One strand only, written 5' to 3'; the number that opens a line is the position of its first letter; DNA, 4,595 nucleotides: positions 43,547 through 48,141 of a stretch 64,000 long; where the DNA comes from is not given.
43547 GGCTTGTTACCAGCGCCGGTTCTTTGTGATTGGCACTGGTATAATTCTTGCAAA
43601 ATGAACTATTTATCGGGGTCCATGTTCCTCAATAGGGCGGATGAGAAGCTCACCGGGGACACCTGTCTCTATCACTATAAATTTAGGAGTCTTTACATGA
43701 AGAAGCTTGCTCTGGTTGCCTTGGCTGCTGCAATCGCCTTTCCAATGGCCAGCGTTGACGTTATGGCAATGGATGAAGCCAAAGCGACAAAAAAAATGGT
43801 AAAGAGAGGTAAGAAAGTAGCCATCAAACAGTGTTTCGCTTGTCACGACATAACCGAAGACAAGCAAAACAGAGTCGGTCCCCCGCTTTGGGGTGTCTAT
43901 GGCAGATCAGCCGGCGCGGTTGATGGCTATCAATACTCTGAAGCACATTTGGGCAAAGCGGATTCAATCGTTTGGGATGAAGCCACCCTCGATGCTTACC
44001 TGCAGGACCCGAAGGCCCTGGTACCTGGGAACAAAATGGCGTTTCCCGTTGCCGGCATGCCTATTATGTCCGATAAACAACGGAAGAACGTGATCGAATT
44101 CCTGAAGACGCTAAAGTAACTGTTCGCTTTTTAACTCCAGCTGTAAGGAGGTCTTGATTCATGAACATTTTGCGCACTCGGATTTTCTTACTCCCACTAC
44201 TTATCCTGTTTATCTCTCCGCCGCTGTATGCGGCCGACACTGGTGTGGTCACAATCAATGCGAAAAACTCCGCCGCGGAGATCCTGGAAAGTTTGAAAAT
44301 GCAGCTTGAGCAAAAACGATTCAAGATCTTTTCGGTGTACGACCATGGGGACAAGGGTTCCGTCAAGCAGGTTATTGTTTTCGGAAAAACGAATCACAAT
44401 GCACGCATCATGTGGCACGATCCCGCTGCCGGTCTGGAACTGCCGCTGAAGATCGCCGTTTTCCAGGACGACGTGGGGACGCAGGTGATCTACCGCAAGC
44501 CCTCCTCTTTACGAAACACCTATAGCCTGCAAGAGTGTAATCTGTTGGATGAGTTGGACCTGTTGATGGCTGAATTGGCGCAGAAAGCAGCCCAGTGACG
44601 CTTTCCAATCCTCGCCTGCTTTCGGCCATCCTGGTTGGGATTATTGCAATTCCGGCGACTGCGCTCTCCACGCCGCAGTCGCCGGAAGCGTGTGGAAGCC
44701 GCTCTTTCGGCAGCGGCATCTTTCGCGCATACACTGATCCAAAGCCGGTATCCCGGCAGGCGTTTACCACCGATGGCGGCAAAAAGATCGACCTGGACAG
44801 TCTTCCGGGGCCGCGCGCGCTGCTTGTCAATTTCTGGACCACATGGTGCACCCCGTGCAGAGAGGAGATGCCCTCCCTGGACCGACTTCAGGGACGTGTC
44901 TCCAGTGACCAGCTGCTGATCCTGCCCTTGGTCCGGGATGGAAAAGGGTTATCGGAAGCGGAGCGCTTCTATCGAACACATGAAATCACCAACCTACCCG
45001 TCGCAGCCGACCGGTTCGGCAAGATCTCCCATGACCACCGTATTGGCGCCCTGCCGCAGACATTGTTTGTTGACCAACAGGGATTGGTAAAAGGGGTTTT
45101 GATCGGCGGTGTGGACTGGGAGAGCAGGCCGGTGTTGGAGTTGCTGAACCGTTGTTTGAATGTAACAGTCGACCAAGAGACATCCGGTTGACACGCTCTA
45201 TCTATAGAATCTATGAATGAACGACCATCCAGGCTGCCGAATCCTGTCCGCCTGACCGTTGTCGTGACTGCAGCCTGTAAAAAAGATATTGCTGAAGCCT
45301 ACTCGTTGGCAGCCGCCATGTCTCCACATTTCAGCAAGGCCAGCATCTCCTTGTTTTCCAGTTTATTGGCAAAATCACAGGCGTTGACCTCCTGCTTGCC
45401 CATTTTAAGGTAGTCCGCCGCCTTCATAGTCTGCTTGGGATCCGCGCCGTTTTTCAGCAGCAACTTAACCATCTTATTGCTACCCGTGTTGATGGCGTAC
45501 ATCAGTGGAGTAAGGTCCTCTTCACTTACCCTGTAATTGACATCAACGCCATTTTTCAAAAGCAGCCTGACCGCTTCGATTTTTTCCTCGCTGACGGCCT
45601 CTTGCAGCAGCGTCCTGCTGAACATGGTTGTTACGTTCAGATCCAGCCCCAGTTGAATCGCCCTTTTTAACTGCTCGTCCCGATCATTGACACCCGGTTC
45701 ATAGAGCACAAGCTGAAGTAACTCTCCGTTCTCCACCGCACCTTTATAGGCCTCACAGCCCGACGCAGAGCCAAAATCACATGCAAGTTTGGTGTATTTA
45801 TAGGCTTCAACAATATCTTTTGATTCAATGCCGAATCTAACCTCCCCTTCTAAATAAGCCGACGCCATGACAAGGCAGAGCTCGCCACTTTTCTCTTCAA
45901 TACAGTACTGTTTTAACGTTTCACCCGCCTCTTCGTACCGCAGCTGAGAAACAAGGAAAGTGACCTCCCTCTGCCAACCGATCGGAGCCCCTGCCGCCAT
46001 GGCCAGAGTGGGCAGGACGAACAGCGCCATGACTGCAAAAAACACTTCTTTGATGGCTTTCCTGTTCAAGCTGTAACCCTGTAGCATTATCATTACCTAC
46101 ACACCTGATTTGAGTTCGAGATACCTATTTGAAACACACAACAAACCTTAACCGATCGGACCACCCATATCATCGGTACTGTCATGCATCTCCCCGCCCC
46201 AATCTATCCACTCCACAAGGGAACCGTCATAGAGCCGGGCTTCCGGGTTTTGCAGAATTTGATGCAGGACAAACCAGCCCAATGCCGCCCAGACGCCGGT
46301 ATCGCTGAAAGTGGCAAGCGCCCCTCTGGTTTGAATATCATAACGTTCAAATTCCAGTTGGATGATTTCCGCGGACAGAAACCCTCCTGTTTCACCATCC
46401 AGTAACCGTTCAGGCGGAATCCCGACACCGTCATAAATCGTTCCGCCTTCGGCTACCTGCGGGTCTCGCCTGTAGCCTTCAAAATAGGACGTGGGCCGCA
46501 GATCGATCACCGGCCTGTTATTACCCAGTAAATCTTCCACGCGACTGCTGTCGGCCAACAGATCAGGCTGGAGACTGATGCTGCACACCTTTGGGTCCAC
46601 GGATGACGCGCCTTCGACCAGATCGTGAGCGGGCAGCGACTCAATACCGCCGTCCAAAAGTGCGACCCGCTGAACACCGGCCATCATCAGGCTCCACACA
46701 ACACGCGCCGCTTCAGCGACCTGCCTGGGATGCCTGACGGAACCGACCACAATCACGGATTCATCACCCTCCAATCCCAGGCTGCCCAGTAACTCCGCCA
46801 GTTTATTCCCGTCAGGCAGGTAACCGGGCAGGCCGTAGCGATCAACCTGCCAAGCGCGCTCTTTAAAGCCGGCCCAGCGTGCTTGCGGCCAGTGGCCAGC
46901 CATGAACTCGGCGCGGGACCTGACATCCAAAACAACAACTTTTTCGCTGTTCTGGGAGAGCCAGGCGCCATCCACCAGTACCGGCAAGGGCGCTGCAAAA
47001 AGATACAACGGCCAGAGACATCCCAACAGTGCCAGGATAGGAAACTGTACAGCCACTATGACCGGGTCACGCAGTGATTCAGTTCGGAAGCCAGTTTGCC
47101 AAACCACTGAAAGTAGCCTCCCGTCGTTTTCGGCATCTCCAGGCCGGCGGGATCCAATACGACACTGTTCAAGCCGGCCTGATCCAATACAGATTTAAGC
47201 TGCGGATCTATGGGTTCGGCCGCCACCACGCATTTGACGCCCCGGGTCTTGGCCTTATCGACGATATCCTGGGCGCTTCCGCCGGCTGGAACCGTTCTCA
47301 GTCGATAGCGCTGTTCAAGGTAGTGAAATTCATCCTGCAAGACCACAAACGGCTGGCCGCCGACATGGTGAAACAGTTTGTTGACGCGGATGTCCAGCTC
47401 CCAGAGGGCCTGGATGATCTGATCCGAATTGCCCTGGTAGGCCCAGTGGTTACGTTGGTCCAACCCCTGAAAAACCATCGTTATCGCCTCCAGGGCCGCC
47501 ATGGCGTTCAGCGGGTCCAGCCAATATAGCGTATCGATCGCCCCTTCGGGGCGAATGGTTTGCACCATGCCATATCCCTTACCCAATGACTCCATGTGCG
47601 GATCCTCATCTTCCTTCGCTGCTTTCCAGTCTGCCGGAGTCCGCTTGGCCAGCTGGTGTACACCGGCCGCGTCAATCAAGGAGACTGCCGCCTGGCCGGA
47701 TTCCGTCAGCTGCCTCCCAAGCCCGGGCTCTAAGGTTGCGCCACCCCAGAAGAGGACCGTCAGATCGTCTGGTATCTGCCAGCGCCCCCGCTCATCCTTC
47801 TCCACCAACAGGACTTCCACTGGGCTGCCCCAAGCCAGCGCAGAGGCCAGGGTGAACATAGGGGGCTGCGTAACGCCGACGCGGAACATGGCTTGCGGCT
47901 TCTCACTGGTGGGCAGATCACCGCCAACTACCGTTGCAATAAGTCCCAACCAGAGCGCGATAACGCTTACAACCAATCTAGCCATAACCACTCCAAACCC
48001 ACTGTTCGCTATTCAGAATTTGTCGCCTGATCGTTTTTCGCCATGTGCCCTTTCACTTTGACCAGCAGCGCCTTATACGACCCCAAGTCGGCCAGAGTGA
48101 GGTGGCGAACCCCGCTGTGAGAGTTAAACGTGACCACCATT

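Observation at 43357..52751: Two convergent sigma54 operons wired by the same tandem enhancer: candidate undescribed regulon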

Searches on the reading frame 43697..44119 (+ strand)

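Call 8: search_protein_families(library=pfam, proteins=[window:43697-44119:+], max_evalue=0.01)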
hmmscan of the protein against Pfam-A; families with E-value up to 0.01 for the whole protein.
window:43697-44119:+ (140 aa): 2 families
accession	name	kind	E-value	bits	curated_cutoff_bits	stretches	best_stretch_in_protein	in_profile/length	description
PF00034.26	Cytochrom_C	-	2.7e-11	45.1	21.3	1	35-140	1-90/90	Cytochrome c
PF13442.11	Cytochrome_CBB3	-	0.002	18.9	27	0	35-66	3-29/68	Cytochrome C oxidase, cbb3-type, subunit III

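Call 9: search_protein_families(library=ncbifam, proteins=[window:43697-44119:+], max_evalue=0.01)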
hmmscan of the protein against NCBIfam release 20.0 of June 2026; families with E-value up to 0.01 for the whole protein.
window:43697-44119:+ (140 aa): 4 families
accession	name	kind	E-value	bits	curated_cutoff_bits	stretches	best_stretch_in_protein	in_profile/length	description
NF043008.1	Cyt550_Brdyrhiz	equivalog_domain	5.7e-26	91.2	240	1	1-119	1-106/131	cytochrome c-550 CycA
TIGR04485.1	thiosulf_SoxX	equivalog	5.9e-06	26.9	61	1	45-139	4-78/78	sulfur oxidation c-type cytochrome SoxX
NF050122.1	bc1_QcrC_actin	exception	6.1e-05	22.4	200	1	7-69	13-73/253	cytochrome bc1 complex diheme cytochrome c subunit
TIGR02603.1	CxxCH_TIGR02603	domain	0.00011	22.2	68.15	1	35-68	3-35/134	putative heme-binding domain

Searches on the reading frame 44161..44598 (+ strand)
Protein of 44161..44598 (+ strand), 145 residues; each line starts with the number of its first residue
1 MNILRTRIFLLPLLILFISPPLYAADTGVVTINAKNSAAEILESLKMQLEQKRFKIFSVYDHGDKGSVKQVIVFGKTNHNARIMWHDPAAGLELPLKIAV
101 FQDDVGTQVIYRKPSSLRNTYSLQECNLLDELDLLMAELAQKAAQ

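Call 8: search_protein_families(library=pfam, proteins=[window:44161-44598:+], max_evalue=0.01)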
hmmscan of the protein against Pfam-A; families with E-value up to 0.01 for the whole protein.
window:44161-44598:+ (145 aa): 1 family
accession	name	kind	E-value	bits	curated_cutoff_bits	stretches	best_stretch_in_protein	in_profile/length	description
PF03625.19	DUF302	-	1.5e-08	34.8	23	1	70-114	19-63/63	Domain of unknown function DUF302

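Call 9: search_protein_families(library=ncbifam, proteins=[window:44161-44598:+], max_evalue=0.01)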
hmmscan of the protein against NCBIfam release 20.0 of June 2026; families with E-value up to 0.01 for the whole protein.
window:44161-44598:+ (145 aa): 1 family
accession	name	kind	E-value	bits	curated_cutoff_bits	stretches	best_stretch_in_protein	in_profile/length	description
NF002454.0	PRK01636.1-2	equivalog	1.4e-05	24.7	312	1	16-109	129-230/270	fluoride efflux transporter CrcB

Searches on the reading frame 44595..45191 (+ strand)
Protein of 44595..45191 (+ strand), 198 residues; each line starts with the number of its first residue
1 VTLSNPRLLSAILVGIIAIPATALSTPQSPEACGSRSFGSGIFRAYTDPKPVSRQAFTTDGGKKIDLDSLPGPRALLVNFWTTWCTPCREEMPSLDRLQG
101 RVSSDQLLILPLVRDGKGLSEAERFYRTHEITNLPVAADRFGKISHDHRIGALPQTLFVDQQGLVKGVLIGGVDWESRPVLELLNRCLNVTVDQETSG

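Call 8: search_protein_families(library=pfam, proteins=[window:44595-45191:+], max_evalue=0.01)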
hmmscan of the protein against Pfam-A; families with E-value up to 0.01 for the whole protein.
window:44595-45191:+ (198 aa): 4 families
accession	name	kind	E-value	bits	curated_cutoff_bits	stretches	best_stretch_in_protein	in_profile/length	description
PF00578.27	AhpC-TSA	-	1.2e-12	48.3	26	1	59-166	12-122/124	AhpC/TSA family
PF08534.16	Redoxin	-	2.7e-08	34.1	26.6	1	59-174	15-137/148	Redoxin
PF13905.12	Thioredoxin_8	-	1e-05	26.2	27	1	75-163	3-92/94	Thioredoxin-like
PF00085.26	Thioredoxin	-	5.5e-05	23.6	23.5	1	75-104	20-49/103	Thioredoxin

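Call 9: search_protein_families(library=ncbifam, proteins=[window:44595-45191:+], max_evalue=0.01)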
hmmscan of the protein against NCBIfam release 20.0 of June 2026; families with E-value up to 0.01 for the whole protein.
window:44595-45191:+ (198 aa): 11 families
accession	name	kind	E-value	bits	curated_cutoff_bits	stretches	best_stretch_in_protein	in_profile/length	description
NF047696.1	ThlDiSintTplARhiz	equivalog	1.4e-23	83.8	230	1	45-185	70-213/219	thiol:disulfide interchange protein TlpA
NF002854.0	PRK03147.1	subfamily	1.5e-17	64.1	170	1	61-173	51-160/176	thiol-disulfide oxidoreductase ResA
NF041202.1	StoA_CxxC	exception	8.2e-14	51.8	210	1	76-173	55-152/163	endospore biogenesis thiol-disulfide oxidoreductase StoA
TIGR00385.1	dsbE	subfamily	5.7e-10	39.1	123.15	1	51-167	41-152/173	DsbE family thiol:disulfide interchange protein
NF010625.0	PRK14018.1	equivalog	2.2e-07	29.8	522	1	73-175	56-162/521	bifunctional peptide-methionine (S)-S-oxide reductase MsrA/peptide-methionine (R)-S-oxide reductase MsrB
TIGR01068.1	thioredoxin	equivalog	5.7e-07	29.6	96.8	1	72-103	13-44/101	thioredoxin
NF041054.1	WAxxUGC_long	equivalog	3.2e-06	26.7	300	1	59-165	92-194/354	ResA-like WAxxUGC motif-containing protein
NF006898.0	PRK09381.1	equivalog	0.00013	22.4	138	1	64-99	12-47/109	thioredoxin TrxA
NF011941.0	PRK15412.1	equivalog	0.00027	20.5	359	1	51-100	46-95/185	thiol:disulfide interchange protein DsbE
NF047697.1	ThioredTrxAClost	equivalog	0.0026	17.9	140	1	75-101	19-45/105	thioredoxin TrxA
NF008229.0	PRK10996.1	equivalog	0.0026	17.5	125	1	74-96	53-75/141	thioredoxin TrxC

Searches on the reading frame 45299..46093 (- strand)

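Call 8: search_protein_families(library=pfam, proteins=[window:45299-46093:-], max_evalue=0.01)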
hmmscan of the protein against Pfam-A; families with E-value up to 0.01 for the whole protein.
window:45299-46093:- (264 aa): 7 families
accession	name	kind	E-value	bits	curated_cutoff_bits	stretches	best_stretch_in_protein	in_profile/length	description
PF12796.13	Ank_2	-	1.6e-14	54.7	27.3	1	140-222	11-89/90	Ankyrin repeats (3 copies)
PF00023.36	Ank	-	7.6e-13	48.4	21.1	2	194-221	3-30/33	Ankyrin repeat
PF13637.12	Ank_4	-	8.3e-11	42.3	22.7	1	164-213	2-50/50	Ankyrin repeats (many copies)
PF13606.12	Ank_3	-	2e-10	40.3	22.3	1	194-219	3-28/30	Ankyrin repeat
PF13857.12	Ank_5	-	2.7e-09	37.6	27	1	192-223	15-46/56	Ankyrin repeats (many copies)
PF23745.1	ANK_LRRK2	-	0.00054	20.3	27.5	1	137-225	8-96/130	LRRK2 ANK repeat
PF24521.3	Ank_KRIT1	-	0.0074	16.4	80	0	166-234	53-127/149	KRIT1 ankyrin-repeats domain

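Call 9: search_protein_families(library=ncbifam, proteins=[window:45299-46093:-], max_evalue=0.01)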
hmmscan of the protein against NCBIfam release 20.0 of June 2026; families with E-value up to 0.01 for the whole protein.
window:45299-46093:- (264 aa): 9 families
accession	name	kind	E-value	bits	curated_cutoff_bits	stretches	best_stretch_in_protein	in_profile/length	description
NF043028.1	T4SS_AnkX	equivalog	5.1e-10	38.2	1400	1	152-224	541-613/938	Dot/Icm T4SS effector AnkN/AnkX/LegA8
NF043029.1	T4SS_AnkY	equivalog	1.7e-08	33.4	600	1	157-221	456-519/543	Dot/Icm T4SS effector AnkY/LegA9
NF043023.1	T4SS_AnkH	equivalog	5e-08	32.1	600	1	138-224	11-96/467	Dot/Icm T4SS effector AnkH/LegA3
NF041931.2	MzaA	equivalog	1.5e-06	27.4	800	1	161-225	4-67/726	MZA anti-phage system associated sigma-70 family RNA polymerase sigma factor MzaA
NF043021.1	T4SS_AnkF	equivalog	4.5e-05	21.9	1000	1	157-249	583-680/917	Dot/Icm T4SS effector AnkF/LegA14/Ceg31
NF043019.1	T4SS_AnkC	equivalog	6.1e-05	22.1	450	1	127-219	98-193/459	Dot/Icm T4SS effector AnkC/LegA12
TIGR00870.1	trp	subfamily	0.00035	18.8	498.75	0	192-220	130-158/747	transient-receptor-potential calcium channel protein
NF043022.1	T4SS_AnkG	equivalog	0.0012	17.7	500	1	160-229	366-440/455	Dot/Icm T4SS effector AnkG/AnkZ/LegA7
NF043025.1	T4SS_AnkJ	equivalog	0.0066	16.2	300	1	160-254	54-148/247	Dot/Icm T4SS effector AnkJ/LegA11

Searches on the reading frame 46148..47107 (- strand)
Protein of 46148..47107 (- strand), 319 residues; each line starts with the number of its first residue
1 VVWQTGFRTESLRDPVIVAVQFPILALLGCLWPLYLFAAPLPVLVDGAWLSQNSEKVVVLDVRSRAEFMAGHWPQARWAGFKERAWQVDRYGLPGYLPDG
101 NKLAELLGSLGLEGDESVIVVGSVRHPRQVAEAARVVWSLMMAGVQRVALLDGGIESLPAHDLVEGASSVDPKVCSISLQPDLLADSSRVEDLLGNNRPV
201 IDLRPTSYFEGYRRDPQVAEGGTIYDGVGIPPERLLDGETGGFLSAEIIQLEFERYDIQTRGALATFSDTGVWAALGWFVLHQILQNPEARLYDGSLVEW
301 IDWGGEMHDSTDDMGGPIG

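Call 8: search_protein_families(library=pfam, proteins=[window:46148-47107:-], max_evalue=0.01)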
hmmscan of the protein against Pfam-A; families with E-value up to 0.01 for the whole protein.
window:46148-47107:- (319 aa): 1 family
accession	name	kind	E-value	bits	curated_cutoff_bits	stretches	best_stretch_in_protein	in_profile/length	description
PF00581.25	Rhodanese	-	2.7e-10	41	22.2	1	50-157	5-98/102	Rhodanese-like domain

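Call 9: search_protein_families(library=ncbifam, proteins=[window:46148-47107:-], max_evalue=0.01)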
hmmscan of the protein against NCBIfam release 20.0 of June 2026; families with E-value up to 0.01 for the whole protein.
window:46148-47107:- (319 aa): 3 families
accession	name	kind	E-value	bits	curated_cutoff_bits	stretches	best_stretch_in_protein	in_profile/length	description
NF008557.0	PRK11493.1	equivalog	3.4e-12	46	250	1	65-300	39-269/281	3-mercaptopyruvate sulfurtransferase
NF040901.1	SeO3_TeO2_ExtH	equivalog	2.9e-08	33.1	200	1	241-305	284-351/430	selenite/tellurite reduction operon rhodanese-like protein ExtH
NF045521.1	rhoda_near_glyco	subfamily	0.00081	19.2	145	1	50-84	25-59/144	rhodanese homology domain-containing protein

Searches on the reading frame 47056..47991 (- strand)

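Call 8: search_protein_families(library=pfam, proteins=[window:47056-47991:-], max_evalue=0.01)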
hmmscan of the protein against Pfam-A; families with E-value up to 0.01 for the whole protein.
window:47056-47991:- (311 aa): 1 family
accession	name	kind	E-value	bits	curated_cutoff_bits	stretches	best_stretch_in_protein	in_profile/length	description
PF01297.22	ZnuA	-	6.7e-22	78.7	29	1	79-306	50-262/263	Zinc-uptake complex component A periplasmic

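Call 9: search_protein_families(library=ncbifam, proteins=[window:47056-47991:-], max_evalue=0.01)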
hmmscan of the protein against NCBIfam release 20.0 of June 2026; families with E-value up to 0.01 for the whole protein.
window:47056-47991:- (311 aa): 4 families
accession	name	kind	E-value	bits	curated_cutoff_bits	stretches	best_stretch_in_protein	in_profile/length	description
NF040870.1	AztC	equivalog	2.5e-13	50.1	350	1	79-269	50-234/277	zinc ABC transporter substrate-binding protein AztC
NF007091.2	PRK09545.1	equivalog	6.8e-07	28.8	268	1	80-309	77-317/318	zinc ABC transporter substrate-binding protein ZnuA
NF053842.1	MnTportMntCDein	equivalog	9.5e-07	28.3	400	1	79-234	57-193/281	manganese ABC transporter substrate-binding protein MntC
NF053703.1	Mn_SBP_EfaA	exception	0.00027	20.2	485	1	151-232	137-220/310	Mn/Fe ABC transporter substrate-binding lipoprotein EfaA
